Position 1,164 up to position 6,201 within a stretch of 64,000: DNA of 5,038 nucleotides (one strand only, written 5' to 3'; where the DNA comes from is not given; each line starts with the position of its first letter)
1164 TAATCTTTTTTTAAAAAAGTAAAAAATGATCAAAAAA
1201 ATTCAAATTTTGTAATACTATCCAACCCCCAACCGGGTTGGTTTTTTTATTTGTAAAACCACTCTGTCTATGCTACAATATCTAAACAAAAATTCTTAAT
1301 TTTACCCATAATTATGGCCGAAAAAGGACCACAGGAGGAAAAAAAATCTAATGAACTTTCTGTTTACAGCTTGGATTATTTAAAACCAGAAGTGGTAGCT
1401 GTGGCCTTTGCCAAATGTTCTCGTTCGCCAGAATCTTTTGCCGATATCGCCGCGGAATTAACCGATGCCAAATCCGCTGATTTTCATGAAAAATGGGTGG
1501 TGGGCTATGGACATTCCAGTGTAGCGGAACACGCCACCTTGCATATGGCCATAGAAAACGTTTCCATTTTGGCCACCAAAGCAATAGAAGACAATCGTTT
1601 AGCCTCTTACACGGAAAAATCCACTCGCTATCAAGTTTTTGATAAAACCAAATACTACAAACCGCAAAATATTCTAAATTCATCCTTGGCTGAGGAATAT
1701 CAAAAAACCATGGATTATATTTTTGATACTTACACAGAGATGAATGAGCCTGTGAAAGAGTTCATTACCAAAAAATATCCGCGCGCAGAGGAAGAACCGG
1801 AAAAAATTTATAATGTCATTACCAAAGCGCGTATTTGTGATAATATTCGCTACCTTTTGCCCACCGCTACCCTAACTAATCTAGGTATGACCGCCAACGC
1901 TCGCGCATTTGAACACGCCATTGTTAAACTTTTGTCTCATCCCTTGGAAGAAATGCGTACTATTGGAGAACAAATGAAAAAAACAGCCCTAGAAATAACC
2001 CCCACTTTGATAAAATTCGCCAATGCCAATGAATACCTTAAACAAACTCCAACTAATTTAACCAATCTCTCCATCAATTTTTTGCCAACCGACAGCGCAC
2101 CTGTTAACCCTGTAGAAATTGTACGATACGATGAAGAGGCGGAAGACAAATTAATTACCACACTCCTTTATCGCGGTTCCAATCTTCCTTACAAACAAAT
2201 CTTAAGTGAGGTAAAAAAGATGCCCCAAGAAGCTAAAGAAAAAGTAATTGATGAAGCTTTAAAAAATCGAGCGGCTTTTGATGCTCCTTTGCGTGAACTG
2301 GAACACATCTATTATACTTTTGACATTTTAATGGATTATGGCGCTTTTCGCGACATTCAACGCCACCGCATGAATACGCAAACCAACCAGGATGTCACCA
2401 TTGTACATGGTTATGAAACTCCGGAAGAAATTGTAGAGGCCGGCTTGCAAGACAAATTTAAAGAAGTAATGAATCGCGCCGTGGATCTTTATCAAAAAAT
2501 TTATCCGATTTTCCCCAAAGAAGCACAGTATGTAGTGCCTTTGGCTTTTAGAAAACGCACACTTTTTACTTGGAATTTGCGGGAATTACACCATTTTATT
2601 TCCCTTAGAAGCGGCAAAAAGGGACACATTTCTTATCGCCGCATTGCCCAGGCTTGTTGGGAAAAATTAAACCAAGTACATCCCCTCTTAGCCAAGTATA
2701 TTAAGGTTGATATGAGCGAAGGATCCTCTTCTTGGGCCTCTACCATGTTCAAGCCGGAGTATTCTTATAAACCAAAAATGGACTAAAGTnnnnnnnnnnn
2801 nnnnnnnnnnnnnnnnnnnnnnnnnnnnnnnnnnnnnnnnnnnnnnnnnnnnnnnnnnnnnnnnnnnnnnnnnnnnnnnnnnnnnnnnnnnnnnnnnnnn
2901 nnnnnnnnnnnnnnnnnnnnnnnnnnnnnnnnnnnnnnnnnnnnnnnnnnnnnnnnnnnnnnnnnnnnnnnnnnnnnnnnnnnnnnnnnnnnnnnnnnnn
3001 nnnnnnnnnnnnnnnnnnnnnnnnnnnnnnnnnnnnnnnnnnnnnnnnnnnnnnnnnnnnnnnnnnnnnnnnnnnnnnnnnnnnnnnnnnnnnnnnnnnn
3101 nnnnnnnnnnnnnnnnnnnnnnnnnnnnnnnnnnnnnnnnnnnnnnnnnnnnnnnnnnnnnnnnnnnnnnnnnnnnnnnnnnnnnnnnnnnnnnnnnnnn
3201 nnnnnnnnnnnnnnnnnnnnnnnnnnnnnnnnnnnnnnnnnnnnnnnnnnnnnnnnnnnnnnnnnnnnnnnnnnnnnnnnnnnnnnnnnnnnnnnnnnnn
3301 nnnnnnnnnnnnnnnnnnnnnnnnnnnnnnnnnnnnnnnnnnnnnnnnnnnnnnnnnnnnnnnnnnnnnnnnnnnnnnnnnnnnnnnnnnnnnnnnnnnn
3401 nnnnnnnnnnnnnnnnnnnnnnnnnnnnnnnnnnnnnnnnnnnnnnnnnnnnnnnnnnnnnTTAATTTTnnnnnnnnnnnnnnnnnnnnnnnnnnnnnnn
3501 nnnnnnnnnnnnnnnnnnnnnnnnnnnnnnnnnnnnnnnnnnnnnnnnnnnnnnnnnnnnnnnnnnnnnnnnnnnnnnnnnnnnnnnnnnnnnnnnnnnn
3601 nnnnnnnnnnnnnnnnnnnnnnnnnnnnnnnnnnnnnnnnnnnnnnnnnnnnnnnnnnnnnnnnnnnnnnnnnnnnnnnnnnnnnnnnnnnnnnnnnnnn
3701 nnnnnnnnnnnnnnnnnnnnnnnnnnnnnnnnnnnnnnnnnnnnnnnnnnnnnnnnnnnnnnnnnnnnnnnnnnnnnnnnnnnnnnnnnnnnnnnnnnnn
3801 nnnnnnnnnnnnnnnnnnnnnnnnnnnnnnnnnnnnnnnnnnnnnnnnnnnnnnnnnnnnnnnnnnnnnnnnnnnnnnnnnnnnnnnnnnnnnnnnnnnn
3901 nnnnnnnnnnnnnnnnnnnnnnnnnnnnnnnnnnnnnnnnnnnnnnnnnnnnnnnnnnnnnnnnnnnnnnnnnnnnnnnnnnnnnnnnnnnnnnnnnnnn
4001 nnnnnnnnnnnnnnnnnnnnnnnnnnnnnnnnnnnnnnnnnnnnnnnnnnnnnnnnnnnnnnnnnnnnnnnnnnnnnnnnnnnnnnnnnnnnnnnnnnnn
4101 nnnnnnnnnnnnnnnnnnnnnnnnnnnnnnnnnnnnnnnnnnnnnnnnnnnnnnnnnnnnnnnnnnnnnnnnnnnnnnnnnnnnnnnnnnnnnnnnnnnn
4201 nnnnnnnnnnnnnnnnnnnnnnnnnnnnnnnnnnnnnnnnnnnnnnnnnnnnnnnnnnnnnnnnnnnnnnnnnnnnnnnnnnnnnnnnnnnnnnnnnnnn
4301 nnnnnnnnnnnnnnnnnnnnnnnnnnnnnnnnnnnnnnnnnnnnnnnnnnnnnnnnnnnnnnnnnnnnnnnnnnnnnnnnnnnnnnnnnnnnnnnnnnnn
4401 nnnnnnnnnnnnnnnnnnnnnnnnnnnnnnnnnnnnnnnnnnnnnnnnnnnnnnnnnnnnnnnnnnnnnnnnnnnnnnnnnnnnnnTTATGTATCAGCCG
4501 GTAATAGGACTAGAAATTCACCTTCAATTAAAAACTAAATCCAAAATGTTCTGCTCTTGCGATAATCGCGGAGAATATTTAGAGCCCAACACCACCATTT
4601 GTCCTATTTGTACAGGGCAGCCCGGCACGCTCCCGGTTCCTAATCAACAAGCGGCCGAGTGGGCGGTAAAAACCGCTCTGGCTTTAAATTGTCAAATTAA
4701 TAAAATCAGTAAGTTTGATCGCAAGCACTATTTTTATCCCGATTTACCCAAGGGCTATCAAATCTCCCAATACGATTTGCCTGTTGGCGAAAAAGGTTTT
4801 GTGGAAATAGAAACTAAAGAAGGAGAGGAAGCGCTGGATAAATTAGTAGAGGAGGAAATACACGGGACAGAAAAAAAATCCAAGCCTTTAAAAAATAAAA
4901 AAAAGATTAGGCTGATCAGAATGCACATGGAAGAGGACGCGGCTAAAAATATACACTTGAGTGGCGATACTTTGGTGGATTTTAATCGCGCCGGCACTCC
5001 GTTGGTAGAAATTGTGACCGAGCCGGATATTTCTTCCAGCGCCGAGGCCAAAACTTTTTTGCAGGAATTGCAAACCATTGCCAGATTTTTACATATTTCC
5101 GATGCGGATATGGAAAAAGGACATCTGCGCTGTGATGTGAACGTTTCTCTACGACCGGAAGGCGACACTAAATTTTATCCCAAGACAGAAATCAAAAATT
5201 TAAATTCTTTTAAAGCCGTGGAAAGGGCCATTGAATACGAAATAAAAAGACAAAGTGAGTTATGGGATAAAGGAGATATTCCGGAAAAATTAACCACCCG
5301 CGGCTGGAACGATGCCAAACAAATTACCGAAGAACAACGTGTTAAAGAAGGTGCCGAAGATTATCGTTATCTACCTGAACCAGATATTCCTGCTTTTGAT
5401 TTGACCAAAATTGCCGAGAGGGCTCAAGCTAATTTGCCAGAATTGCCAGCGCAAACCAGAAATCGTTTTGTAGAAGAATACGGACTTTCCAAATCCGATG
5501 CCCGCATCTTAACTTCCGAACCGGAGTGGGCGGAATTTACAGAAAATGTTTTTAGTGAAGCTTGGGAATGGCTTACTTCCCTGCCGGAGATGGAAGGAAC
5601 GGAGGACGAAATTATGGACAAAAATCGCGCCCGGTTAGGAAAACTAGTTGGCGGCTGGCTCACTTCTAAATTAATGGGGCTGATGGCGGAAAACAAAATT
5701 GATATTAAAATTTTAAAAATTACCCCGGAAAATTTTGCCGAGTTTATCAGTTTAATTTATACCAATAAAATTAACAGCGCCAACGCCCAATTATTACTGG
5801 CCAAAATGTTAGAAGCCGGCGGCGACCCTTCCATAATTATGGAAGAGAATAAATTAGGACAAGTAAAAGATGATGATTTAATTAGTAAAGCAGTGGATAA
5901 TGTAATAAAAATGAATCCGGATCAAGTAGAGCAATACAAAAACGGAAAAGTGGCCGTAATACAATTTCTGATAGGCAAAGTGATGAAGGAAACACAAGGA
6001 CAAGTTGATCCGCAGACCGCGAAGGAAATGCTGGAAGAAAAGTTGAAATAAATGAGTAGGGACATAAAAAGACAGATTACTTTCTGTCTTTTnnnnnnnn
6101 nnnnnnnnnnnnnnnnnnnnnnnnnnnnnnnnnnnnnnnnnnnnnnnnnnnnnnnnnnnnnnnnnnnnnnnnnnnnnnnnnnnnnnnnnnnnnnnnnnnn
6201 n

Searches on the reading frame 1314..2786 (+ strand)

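Call 37: search_protein_families(library=pfam, proteins=[window:1314-2786:+], max_evalue=0.0001)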
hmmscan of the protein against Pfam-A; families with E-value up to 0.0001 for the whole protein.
window:1314-2786:+ (490 aa): 1 family
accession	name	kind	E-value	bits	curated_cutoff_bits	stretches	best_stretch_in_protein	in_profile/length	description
PF02511.20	Thy1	-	8.7e-58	195.7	24.8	2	21-231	4-191/191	Thymidylate synthase complementing protein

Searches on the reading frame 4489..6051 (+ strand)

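Call 37: search_protein_families(library=pfam, proteins=[window:4489-6051:+], max_evalue=0.0001)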
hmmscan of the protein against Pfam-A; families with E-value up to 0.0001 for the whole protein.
window:4489-6051:+ (520 aa): 2 families
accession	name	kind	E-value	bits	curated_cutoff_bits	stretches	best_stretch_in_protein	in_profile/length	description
PF02934.20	GatB_N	-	2.3e-111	371.8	23.4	1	5-307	2-273/277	GatB/GatE catalytic domain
PF02637.23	GatB_Yqey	-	1.5e-39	135.7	27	1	384-519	13-148/148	GatB domain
